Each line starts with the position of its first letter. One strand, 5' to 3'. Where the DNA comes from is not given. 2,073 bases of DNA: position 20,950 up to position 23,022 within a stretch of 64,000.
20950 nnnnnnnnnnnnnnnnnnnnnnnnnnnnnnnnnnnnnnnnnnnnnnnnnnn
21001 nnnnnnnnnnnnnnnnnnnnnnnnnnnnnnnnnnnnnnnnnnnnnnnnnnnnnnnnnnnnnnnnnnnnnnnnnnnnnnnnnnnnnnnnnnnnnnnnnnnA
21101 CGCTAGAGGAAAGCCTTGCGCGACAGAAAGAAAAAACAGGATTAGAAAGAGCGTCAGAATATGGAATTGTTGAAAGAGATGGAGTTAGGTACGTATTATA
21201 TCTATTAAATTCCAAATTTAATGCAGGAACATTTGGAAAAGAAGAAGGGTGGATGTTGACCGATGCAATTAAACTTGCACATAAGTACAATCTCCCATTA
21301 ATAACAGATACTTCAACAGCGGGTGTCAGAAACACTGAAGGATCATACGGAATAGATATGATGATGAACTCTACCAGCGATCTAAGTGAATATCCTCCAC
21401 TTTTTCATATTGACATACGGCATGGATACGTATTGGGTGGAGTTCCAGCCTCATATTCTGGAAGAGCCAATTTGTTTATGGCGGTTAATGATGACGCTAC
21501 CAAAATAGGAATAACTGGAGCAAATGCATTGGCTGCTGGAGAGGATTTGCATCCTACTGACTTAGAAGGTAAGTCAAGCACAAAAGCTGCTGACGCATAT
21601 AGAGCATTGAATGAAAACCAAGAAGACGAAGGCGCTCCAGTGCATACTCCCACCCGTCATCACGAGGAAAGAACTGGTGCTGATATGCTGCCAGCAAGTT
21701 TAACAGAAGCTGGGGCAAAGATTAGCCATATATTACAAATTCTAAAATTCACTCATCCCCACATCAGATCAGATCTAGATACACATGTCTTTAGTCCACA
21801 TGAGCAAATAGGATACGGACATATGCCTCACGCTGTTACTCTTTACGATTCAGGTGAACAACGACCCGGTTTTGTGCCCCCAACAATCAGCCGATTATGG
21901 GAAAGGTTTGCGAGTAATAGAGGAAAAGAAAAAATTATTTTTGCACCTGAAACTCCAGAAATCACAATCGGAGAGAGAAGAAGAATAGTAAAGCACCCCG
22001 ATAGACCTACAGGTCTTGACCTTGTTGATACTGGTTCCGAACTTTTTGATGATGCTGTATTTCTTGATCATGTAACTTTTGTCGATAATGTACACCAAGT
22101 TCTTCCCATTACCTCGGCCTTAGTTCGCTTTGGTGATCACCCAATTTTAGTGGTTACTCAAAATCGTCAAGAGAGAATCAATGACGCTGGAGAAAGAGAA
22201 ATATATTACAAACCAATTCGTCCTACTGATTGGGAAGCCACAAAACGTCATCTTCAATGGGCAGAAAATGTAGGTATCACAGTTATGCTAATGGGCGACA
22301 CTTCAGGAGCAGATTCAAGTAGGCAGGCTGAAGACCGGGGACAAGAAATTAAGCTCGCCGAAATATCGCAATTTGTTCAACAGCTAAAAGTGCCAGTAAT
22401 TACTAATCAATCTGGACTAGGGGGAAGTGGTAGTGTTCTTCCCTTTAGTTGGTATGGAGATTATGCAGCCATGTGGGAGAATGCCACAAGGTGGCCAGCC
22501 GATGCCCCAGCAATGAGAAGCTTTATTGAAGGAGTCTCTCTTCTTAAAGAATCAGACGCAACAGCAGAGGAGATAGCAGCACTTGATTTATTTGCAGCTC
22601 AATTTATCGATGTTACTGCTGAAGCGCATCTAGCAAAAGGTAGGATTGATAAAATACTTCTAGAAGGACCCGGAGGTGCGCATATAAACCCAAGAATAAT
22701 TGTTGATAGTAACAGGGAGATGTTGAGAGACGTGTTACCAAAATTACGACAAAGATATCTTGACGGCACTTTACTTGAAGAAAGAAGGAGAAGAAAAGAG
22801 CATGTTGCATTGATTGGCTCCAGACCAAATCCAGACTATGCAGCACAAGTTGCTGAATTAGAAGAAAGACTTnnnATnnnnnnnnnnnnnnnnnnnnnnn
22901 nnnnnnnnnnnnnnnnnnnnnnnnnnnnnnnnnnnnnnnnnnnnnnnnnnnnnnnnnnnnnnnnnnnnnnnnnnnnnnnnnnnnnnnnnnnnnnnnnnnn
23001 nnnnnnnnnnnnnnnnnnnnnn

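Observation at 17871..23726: Biotin carboxylase-carboxyltransferase fusion with no BCCP, sandwiched between two divergent BirA-like ligases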

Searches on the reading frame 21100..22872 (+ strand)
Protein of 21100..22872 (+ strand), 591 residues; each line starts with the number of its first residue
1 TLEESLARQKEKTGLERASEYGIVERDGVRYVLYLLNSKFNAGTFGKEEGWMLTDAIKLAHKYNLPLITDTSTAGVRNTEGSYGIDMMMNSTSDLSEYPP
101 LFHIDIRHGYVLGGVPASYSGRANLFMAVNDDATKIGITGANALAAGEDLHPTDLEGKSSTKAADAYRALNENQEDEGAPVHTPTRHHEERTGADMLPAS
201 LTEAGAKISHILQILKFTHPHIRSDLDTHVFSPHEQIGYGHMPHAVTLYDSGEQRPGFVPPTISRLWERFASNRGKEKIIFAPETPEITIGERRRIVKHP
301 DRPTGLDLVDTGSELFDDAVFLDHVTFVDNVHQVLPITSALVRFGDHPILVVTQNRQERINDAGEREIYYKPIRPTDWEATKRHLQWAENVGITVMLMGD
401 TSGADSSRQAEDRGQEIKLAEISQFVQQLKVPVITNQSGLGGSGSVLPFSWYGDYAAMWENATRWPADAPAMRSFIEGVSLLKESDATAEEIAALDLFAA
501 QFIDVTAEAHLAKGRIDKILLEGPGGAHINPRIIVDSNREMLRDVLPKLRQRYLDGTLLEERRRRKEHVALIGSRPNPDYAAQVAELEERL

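Call 29: find_related_loci(query=A1, collection=genome_contigs, flank=6000)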
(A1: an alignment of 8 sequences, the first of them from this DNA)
Query A1 (525 aa) in genome_contigs; peptide patterns used: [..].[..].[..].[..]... (x = any residue, [..] = any of these).
60 stretches matched a pattern; 5 encode a relative of the query (tblastn E <= 1e-3); 5 distinct loci.
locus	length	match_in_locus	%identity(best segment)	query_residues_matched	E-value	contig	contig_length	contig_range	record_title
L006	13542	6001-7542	37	1-525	4e-108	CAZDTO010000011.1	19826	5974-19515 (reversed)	MAG TPA_asm: uncultured Gammaproteobacteria bacterium isolate binchicken_co38_474 genome assembly, contig: NODE_5737_len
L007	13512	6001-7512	36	1-524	7e-93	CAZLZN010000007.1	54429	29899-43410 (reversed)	MAG TPA_asm: uncultured Gammaproteobacteria bacterium isolate SRP278252_co2_871 genome assembly, contig: NODE_986_length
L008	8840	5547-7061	35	1-525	3e-91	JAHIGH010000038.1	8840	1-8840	MAG: Patescibacteria group bacterium isolate KR11_N2.mb.17 KR11_N2.mb.17_k141_23845, whole genome shotgun sequence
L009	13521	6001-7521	37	1-525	3e-91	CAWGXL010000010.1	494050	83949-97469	MAG: uncultured bacterium isolate MFD09206.bin.2.20 genome assembly, contig: contig_853, whole genome shotgun sequence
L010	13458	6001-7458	34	7-524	1e-72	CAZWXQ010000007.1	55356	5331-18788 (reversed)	MAG TPA_asm: uncultured Gammaproteobacteria bacterium isolate SRP292972_co3_100 genome assembly, contig: NODE_475_length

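Call 54: search_solved_structures(query=A1, max_evalue=0.001, show_alignments=2)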
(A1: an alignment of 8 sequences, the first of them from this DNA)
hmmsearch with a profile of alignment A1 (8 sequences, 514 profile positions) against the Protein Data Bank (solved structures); distinct sequences matched with E-value up to 0.001: 28.
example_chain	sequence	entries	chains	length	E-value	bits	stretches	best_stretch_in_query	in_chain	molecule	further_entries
9m70_B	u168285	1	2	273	7.2e-31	110.8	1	260-510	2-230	Acetyl-coenzyme A carboxylase carboxyl transferase subunit alpha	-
8uxz_A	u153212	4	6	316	2.5e-27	99.1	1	226-512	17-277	Acetyl-coenzyme A carboxylase carboxyl transferase subunit alpha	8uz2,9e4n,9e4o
2f9i_A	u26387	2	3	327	3.1e-27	98.8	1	258-510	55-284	acetyl-coenzyme A carboxylase carboxyl transferase subunit alpha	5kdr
2f9y_A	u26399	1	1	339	2.4e-26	95.8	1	227-512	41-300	Acetyl-CoA carboxylase, Carboxyltransferase alpha chain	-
8uxz_D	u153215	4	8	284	2.8e-13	52.8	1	26-138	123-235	Acetyl-coenzyme A carboxylase carboxyl transferase subunit beta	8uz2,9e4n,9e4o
2f9y_B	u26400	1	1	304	3.2e-13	52.5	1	26-138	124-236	Acetyl-coenzyme A carboxylase carboxyl transferase subunit beta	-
9m70_A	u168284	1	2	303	1.3e-11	47.2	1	24-138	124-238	Acetyl-coenzyme A carboxylase carboxyl transferase subunit beta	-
2f9i_B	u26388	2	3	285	3e-11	46.1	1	2-142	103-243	acetyl-coenzyme A carboxylase carboxyl transferase subunit beta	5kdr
1x0u_A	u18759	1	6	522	1.5e-08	37.1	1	18-142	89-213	hypothetical methylmalonyl-CoA decarboxylase alpha subunit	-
9kkm_A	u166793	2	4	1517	2.4e-08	36.5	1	367-429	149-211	Acetyl-CoA carboxylase multifunctional enzyme AccADCB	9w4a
2a7s_A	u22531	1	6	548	4.7e-07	32.2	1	18-163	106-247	Probable propionyl-CoA carboxylase beta chain 5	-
9j0c_A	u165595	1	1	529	5.6e-07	31.9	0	17-143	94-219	Acyl-CoA carboxylase subunit beta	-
1vrg_A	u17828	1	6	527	7.8e-07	31.5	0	13-143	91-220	propionyl-CoA carboxylase, beta subunit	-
2bzr_A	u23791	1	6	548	1.5e-06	30.5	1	18-163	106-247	PROPIONYL-COA CARBOXYLASE BETA CHAIN 5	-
9t97_D5a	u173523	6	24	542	2.1e-06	30.1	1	18-156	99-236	Propionyl-CoA carboxylase beta chain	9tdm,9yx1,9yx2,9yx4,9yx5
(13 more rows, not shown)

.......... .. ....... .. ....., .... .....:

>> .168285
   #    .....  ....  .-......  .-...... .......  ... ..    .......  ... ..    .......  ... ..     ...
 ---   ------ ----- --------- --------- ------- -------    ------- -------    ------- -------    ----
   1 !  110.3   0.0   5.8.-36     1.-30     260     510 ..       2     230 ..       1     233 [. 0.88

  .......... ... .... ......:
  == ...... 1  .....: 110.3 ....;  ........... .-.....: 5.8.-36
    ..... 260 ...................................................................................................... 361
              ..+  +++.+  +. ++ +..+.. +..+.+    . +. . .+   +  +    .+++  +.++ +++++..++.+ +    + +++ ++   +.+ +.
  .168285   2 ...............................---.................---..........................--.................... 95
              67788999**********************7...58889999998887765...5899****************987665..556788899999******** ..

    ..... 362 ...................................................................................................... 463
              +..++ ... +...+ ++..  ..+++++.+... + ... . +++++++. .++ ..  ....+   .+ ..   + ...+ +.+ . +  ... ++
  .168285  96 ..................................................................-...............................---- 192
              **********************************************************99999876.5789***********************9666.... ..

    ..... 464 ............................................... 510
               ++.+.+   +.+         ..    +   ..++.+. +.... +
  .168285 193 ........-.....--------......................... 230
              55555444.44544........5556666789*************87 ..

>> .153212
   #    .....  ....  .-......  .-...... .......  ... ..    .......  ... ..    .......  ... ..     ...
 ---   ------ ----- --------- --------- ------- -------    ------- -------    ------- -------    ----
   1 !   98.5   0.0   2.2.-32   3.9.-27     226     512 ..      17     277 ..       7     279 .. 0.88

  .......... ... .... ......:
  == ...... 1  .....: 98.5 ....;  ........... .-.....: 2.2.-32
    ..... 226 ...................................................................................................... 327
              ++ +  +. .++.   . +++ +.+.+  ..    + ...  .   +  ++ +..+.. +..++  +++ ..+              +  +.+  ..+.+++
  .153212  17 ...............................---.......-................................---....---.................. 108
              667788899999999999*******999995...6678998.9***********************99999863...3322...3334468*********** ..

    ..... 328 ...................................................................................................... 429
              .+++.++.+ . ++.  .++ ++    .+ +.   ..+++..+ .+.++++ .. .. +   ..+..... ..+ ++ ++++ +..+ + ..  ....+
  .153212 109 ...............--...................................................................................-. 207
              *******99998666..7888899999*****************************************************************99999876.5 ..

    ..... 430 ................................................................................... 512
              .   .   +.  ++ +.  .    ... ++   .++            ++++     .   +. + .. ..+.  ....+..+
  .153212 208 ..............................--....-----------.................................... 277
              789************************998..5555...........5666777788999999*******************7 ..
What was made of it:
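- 19450..22875 (+): BC-CT fusion (1141 aa), an AccC-AccD-AccA type protein with no BCCP. The BC domain covers residues 19-503 (19504-20958). The AccD-like half covers about 551-703 (21100-21558). The AccA-like half covers about 839-1115 (21964-22794). The CT profile hits AccA at 7e-31 and AccD at 3e-13 in the PDB (call 54).
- On Biotin-dependent acyl-CoA carboxylase (ACC type): The N-half matches AccD (3e-13) and the C-half matches AccA (7e-31) (call 54).
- Closest known: Single-chain multi-domain carboxylases: eukaryotic ACC, actinobacterial LCC, and 'AccADCB'. Same: 9kkm appears among the CT profile hits (call 54).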

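Call 64: search_protein_representatives(protein=window:21100-22872:+)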
Query: 591 residues. Proteins with E-value up to 0.001 (for the whole library): 427; up to 1e-10: 79; up to 1e-30: 12. The best 150 are listed.
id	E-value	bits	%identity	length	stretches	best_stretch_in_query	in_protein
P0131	4.8e-181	619.6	55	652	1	4-575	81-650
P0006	4.5e-167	573.5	50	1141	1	8-565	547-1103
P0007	5.9e-109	381.6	37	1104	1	4-569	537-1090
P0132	2.0e-103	363.4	49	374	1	226-589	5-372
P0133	3.5e-79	283.3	37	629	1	3-550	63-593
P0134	1.7e-78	281.1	36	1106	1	6-581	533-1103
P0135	8.2e-55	202.9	34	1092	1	7-548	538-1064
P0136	6.0e-48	180.2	32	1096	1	9-578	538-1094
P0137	1.7e-41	158.9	32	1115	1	5-541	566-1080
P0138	2.7e-41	158.2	31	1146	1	6-582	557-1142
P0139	2.2e-40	155.2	31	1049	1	6-550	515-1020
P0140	1.4e-38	149.3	30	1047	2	176-577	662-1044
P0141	4.0e-28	114.8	30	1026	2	283-578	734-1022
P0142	1.2e-27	113.1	30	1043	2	287-568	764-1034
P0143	2.3e-27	112.3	31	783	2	288-578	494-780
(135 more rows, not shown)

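Call 65: find_related_loci(query=A1, collection=metagenome_contigs, flank=7000)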
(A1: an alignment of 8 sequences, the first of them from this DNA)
Query A1 (525 aa) in metagenome_contigs; peptide patterns used: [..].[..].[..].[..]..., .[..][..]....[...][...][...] (x = any residue, [..] = any of these).
169 stretches matched a pattern; 7 encode a relative of the query (tblastn E <= 1e-3); 6 distinct loci.
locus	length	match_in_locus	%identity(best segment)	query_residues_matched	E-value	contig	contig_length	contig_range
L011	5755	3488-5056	54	1-525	1e-176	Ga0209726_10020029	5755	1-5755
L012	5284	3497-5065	54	1-525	2e-177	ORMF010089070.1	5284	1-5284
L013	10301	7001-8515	35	1-525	3e-91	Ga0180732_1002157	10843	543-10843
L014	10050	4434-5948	36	3-525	4e-89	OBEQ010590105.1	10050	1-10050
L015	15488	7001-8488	34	3-525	1e-77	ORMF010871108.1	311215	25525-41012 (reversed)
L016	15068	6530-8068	30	1-525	2e-47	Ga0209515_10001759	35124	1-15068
